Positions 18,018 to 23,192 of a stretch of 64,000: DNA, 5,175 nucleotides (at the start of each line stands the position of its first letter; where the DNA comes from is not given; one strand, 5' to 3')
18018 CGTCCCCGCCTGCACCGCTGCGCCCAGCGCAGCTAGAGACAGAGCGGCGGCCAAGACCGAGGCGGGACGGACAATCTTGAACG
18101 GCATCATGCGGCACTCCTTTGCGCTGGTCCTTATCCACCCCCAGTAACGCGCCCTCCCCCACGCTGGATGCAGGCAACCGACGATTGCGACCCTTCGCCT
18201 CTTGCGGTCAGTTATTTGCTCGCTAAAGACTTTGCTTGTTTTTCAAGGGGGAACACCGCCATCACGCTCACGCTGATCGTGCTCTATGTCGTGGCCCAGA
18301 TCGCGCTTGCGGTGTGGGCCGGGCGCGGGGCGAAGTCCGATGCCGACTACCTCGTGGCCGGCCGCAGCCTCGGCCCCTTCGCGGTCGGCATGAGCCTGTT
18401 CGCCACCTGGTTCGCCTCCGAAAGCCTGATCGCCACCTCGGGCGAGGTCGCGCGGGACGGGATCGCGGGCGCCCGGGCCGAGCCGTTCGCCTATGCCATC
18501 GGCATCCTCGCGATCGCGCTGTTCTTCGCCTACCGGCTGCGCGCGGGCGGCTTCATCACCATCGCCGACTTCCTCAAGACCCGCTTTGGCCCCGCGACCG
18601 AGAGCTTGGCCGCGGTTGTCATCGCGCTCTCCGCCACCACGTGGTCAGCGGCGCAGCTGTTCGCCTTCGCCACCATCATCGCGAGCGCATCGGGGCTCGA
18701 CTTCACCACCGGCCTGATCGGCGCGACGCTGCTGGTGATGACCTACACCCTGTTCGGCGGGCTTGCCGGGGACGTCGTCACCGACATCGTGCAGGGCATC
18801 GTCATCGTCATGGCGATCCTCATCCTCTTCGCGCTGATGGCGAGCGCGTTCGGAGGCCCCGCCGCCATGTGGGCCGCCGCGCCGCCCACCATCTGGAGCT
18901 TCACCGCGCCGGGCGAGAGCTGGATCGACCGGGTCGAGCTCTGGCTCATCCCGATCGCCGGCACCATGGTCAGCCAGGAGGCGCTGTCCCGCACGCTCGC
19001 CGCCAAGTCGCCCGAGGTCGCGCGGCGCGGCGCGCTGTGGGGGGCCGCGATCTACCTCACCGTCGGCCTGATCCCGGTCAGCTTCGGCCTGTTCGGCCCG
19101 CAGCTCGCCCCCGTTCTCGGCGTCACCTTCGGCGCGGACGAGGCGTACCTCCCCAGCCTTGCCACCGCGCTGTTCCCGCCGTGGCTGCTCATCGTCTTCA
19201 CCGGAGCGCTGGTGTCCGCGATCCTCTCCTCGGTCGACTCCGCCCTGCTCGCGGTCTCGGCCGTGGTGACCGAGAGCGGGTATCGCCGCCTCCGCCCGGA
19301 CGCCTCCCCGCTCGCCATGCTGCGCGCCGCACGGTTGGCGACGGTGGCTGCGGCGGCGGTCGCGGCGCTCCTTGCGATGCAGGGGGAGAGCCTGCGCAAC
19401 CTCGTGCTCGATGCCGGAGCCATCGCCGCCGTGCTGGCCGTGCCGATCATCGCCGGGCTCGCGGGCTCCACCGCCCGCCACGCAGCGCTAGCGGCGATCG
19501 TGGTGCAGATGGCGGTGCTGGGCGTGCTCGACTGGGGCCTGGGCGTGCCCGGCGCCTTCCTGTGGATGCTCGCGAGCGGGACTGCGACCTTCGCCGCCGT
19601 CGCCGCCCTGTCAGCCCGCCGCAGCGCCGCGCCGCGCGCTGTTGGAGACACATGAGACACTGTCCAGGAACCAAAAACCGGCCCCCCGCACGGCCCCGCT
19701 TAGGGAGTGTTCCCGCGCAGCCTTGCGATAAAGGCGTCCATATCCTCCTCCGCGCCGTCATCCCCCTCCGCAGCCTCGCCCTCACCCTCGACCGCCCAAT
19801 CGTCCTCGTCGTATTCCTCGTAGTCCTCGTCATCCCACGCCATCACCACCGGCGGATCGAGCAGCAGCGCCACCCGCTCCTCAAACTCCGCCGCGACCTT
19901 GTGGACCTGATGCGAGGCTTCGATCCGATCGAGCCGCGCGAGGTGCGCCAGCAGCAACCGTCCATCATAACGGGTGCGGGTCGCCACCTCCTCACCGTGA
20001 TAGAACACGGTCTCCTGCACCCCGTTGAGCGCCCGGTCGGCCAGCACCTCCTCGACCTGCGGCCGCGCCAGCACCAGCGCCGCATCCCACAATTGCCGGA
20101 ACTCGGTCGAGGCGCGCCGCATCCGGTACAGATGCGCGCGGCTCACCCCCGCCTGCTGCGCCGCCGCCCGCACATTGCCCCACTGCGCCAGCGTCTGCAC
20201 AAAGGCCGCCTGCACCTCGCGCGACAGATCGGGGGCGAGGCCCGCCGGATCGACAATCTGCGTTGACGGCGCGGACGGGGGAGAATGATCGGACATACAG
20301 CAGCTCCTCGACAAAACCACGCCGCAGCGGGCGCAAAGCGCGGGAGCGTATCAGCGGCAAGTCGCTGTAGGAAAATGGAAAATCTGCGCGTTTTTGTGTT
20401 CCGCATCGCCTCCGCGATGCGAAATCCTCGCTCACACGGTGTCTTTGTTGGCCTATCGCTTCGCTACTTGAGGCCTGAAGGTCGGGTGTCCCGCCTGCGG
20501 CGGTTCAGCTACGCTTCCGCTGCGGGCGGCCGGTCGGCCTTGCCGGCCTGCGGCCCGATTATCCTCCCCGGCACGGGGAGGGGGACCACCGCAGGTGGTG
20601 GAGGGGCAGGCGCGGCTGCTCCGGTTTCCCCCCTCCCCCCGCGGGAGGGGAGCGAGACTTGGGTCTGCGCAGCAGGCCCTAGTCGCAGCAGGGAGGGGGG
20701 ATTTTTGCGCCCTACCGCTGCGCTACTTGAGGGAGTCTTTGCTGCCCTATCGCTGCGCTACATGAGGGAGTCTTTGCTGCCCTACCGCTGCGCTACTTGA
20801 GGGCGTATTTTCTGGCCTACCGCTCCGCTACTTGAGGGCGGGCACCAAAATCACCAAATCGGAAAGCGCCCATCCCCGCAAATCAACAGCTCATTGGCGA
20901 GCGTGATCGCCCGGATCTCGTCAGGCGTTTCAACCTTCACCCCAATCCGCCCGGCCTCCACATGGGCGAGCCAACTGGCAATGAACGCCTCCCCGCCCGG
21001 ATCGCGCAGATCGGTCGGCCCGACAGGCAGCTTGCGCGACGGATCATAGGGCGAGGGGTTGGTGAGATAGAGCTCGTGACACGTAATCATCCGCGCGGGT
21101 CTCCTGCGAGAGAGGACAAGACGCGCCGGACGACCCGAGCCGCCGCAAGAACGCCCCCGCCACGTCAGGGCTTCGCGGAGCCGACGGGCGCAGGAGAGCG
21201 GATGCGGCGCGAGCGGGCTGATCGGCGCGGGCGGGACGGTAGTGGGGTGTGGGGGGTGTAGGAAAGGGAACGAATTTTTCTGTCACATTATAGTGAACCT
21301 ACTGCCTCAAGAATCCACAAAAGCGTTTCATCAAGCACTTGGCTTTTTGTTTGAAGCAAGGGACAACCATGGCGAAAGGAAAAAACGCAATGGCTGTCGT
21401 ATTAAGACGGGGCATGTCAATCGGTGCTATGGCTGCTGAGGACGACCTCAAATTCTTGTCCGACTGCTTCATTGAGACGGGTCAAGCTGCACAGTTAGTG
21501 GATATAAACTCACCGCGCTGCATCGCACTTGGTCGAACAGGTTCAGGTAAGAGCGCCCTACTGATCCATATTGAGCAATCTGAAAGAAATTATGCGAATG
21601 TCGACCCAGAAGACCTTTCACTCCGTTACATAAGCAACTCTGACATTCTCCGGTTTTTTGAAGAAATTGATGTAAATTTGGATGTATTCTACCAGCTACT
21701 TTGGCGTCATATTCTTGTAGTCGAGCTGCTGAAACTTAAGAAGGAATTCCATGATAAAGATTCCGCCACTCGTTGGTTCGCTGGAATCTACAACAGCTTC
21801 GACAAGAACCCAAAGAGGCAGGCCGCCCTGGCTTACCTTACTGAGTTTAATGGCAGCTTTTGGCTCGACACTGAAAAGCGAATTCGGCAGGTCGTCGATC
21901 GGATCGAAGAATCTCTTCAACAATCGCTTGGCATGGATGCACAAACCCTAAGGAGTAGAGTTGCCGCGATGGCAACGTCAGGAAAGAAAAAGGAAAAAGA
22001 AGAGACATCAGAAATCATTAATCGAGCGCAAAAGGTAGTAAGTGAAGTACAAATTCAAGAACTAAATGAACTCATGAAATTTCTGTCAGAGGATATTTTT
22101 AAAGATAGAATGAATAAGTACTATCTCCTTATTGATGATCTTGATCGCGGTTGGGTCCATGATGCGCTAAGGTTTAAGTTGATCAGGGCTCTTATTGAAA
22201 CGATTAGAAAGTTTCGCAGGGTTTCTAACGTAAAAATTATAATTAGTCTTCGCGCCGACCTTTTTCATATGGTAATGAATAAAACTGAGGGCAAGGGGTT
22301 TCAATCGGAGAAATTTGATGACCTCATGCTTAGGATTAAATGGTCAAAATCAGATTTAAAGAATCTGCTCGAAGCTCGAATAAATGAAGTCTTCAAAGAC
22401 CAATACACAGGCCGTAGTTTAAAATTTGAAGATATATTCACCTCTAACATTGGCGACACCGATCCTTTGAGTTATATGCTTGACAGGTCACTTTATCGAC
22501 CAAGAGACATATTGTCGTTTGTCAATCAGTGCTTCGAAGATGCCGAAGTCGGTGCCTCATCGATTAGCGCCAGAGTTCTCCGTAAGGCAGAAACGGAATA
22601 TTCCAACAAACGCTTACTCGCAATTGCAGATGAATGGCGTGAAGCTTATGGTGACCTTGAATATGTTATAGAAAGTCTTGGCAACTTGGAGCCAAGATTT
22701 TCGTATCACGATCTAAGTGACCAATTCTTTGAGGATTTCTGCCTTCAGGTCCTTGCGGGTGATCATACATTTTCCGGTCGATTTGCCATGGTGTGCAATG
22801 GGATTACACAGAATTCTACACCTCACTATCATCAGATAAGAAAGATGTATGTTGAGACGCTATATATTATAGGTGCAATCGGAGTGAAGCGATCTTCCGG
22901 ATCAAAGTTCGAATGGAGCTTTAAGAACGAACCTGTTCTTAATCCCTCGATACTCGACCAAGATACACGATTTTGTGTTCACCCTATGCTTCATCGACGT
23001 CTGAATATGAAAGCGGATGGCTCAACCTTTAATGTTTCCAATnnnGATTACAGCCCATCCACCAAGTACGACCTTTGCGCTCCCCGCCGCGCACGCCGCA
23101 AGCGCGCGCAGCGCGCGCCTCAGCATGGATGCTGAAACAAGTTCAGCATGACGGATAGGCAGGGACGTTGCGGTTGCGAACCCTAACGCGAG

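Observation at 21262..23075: AT-rich orphan KAP/STAND-like P-loop NTPase inside GC-rich core DNA: candidate single-gene defence or abortive-infection module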

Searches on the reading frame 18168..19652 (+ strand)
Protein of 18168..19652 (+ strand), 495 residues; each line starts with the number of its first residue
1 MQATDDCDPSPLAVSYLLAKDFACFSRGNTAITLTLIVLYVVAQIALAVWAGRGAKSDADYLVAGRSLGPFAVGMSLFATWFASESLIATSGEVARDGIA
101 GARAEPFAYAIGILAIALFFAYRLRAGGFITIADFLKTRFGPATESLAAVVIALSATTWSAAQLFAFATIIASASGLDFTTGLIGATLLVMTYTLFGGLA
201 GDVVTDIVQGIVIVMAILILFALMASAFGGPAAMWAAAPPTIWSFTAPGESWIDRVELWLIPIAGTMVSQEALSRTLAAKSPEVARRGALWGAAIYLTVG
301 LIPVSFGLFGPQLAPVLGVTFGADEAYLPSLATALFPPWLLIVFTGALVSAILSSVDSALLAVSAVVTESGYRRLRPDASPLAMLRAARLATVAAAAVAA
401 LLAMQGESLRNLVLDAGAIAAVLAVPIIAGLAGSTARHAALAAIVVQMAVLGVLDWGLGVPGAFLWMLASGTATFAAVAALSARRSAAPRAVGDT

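Call 45: search_protein_families(library=pfam, proteins=[window:18168-19652:+], max_evalue=0.01)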
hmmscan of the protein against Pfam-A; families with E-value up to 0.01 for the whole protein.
window:18168-19652:+ (495 aa): 1 family
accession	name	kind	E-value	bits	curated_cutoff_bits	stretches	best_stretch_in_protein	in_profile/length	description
PF00474.23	SSF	-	2e-44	152.5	22.8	1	61-428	1-382/406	Sodium:solute symporter family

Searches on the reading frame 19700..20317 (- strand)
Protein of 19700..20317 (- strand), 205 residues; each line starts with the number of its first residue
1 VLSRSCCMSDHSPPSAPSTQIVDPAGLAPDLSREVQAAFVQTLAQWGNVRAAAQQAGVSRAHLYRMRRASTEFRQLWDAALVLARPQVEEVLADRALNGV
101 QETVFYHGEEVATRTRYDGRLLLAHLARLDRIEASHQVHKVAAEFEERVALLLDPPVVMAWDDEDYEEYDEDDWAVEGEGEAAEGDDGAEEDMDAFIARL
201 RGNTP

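Call 11: search_protein_families(library=phrogs, proteins=[window:19700-20317:-], max_evalue=0.1)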
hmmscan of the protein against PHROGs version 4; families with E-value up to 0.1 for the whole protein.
window:19700-20317:- (205 aa): 2 families
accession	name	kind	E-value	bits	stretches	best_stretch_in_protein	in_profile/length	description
phrog_4044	-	head and packaging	4.7e-16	59.8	1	31-128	24-122/180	terminase small subunit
phrog_18104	-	transcription regulation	0.078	13.9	0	48-73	15-40/57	transcriptional regulator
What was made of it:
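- Checked: The neighbouring 'phage-like remnant' is a terS-like ORF at 19700-20320(-), which hits phrog_4044 at 4.7e-16 (call 11).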

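Call 45: search_protein_families(library=pfam, proteins=[window:19700-20317:-], max_evalue=0.01)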
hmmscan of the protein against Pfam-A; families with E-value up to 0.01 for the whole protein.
window:19700-20317:- (205 aa): 0 families
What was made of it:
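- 19700..20320 (-): terS-like HTH ORF (GC-rich, native composition), the recurrent far flank of the hotspot. phrog_4044 at 4.7e-16 (call 11); no Pfam hit (call 45).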

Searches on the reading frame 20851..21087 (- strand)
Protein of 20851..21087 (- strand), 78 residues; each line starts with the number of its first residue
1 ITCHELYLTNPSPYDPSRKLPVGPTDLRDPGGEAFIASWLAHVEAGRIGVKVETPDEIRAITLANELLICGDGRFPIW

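Call 11: search_protein_families(library=phrogs, proteins=[window:20851-21087:-], max_evalue=0.1)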
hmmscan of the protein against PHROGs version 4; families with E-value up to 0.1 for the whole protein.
window:20851-21087:- (78 aa): 0 families

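Call 45: search_protein_families(library=pfam, proteins=[window:20851-21087:-], max_evalue=0.01)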
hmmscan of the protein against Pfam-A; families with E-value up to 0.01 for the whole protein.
window:20851-21087:- (78 aa): 0 families

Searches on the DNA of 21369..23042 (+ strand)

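Call 83: search_dna_similar(query=L087:7989-9662:+, collection=ecoli_genomes, mode=near, max_rows=12, rows=spread)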
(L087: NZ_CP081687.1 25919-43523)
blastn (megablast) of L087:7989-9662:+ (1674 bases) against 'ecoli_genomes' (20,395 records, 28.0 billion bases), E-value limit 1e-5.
Records with a match: 30; places in all: 31; records where one place covers at least 80% of the query: 23.
Genomes with a match: 30 of 5426; with a place that covers at least 80% of the query: 23. Places per genome that has any: lowest 1, median 1, highest 2. On chromosomes: 0 places; on plasmids: 31.
Best place of each record, by identity: >=99% 30.
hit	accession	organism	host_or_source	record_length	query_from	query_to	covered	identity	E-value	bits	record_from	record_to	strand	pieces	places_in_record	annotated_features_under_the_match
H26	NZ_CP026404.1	Escherichia coli strain ECONIH4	-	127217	1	1674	100%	100.0%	0e+0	3092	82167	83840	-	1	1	P-loop ATPase, Sll1717 family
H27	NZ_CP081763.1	Escherichia coli strain CX21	-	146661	1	1674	100%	100.0%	0e+0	3092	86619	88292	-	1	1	P-loop ATPase, Sll1717 family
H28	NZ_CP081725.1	Escherichia coli strain CX07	-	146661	1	1674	100%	100.0%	0e+0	3092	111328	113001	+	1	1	P-loop ATPase, Sll1717 family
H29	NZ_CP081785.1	Escherichia coli strain 0H26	-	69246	1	1674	100%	100.0%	0e+0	3092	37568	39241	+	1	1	P-loop ATPase, Sll1717 family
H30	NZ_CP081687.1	Escherichia coli strain 0H23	-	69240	1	1674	100%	100.0%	0e+0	3092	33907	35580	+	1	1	P-loop ATPase, Sll1717 family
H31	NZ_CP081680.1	Escherichia coli strain 0H15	-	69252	1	1674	100%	100.0%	0e+0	3092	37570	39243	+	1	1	P-loop ATPase, Sll1717 family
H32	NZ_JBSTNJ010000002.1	Escherichia coli strain CAVP776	Homo sapiens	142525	1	1674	100%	100.0%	0e+0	3092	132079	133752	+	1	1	P-loop ATPase, Sll1717 family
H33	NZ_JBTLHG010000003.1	Escherichia coli strain 1368KP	Homo sapiens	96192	1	1674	100%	100.0%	0e+0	3092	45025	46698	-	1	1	P-loop ATPase, Sll1717 family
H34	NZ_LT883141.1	Escherichia coli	-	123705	1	1674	100%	99.8%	0e+0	3068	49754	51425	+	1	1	P-loop ATPase, Sll1717 family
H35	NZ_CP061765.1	Escherichia coli O19:H7 strain 730V1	Bos taurus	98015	1372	1674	18%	100.0%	8e-156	560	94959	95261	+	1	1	none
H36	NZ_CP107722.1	Escherichia coli strain 2021CK-01361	Homo sapiens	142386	1372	1674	18%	100.0%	8e-156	560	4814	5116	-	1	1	none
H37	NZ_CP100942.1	Escherichia coli strain ET625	Hoplobatrachus rugulosus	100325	1505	1674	10%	100.0%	7e-82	315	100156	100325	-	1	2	none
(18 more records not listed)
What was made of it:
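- Closest known: NCBIfam NF047389 'P-loop ATPase, Sll1717 family'. Same: RefSeq already annotates E. coli plasmid copies with this name (call 83).
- In E. coli the plasmid allele (found at >=99% nucleotide identity) is in 30 of 5426 complete genomes, always on plasmids (call 83).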

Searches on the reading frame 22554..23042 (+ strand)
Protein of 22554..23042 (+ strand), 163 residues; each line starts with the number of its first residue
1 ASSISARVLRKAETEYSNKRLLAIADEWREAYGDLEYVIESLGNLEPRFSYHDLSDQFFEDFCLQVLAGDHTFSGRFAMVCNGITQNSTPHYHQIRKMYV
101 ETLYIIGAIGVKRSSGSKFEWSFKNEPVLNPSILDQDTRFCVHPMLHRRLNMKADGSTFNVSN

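Call 48: predict_structure(alignment_id=A2)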
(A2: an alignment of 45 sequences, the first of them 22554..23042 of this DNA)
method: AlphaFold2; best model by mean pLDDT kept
length: 163 residues; sequences in the alignment: 45
mean_pLDDT: 90.1   pTM: 0.86
mean pLDDT of the five models: 90.1, 90.0, 89.7, 88.6, 88.5
residues with pLDDT >= 90: 123; 70-90: 28; 50-70: 9; < 50: 3
segments of 3 or more residues with pLDDT < 50: 161-163
pLDDT, mean of each block of 10 residues (from residue 1): 82 96 97 96 96 97 90 91 93 96 96 89 81 91 96 69 44
secondary structure, 60 per line:
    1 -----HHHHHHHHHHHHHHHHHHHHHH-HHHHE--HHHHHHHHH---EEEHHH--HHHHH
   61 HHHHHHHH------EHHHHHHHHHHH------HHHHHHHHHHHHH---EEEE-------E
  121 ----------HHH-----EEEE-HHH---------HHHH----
elements in order: H6-27 H29-32 H36-44 E48-50 H56-68 H76-86 H93-105 E109-112 E139-142 H156-159

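Call 54: fold_search(model_id=the predicted structure, library=pdb)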
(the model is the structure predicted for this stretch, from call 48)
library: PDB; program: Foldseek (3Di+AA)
matches with E <= 10: 100; with E <= 0.001: 0
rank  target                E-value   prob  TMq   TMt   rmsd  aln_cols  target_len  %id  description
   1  8yl6_C                6.5e-01  0.38  0.35  0.16   8.7       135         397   12  EDS1-SAG101-NRG1A L134E heterotrimer (released 2025-01-29)
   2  7ccj_A                1.0e+00  0.20  0.35  0.36   8.1       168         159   10  Sulfur binding domain of SprMcrA complexed with phosphorothioated DNA (released 2020-07-08)
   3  9gjw_D                1.1e+00  0.14  0.35  0.17  10.7       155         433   14  OCCM maturation intermediate stalled with an Arginine Finger mutation in Mcm2 (released 2025-03-05)
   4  6ig4_A                1.2e+00  0.18  0.34  0.22   7.8       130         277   18  Structure of mitochondrial CDP-DAG synthase Tam41, delta 74 (released 2019-07-10)
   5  6k8e_A                1.7e+00  0.18  0.33  0.44   7.9       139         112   11  Global regulatory element SarX (released 2020-06-17)
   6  6ig2_C                1.8e+00  0.11  0.30  0.20   8.8       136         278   15  Structure of mitochondrial CDP-DAG synthase Tam41 complexed with CTP, delta 74, F240A (released 2019-07-10)
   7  6ig4_B                1.9e+00  0.14  0.32  0.21   8.5       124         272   18  Structure of mitochondrial CDP-DAG synthase Tam41, delta 74 (released 2019-07-10)
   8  5x11_G                2.0e+00  0.23  0.33  0.31   5.8       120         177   11  Crystal structure of Bacillus subtilis PadR in complex with operator DNA (released 2017-11-22)
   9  7ccd_A                2.0e+00  0.10  0.32  0.31   8.6       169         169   13  Sulfur binding domain of SprMcrA complexed with phosphorothioated DNA (released 2020-07-08)
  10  7tji_D                2.1e+00  0.10  0.35  0.16  10.1       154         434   14  S. cerevisiae ORC bound to 84 bp ARS1 DNA and Cdc6 (state 2) with flexible Orc6 N-terminal domain (released 2022-10-05)
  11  7tji_I                2.3e+00  0.12  0.28  0.14   7.9       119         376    8  S. cerevisiae ORC bound to 84 bp ARS1 DNA and Cdc6 (state 2) with flexible Orc6 N-terminal domain (released 2022-10-05)
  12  7ccd_B                2.3e+00  0.11  0.34  0.34   7.4       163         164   12  Sulfur binding domain of SprMcrA complexed with phosphorothioated DNA (released 2020-07-08)
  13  7tjj_D                2.3e+00  0.09  0.34  0.16  10.4       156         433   12  S. cerevisiae ORC bound to 84 bp ARS1 DNA and Cdc6 (state 1) with docked Orc6 N-terminal domain (released 2022-10-05)
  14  2oqg_C                2.7e+00  0.08  0.20  0.29  11.2       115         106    8  ArsR-like Transcriptional Regulator from Rhodococcus sp. RHA1 (released 2007-03-06)
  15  4xln_J                2.7e+00  0.05  0.21  0.05  11.4       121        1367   14  Crystal structure of T. aquaticus transcription initiation complex containing bubble promoter and RNA (released 2015-09-23)
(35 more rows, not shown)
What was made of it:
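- Tried and rejected: Foldseek of the C-terminal domain: nothing significant (call 54).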
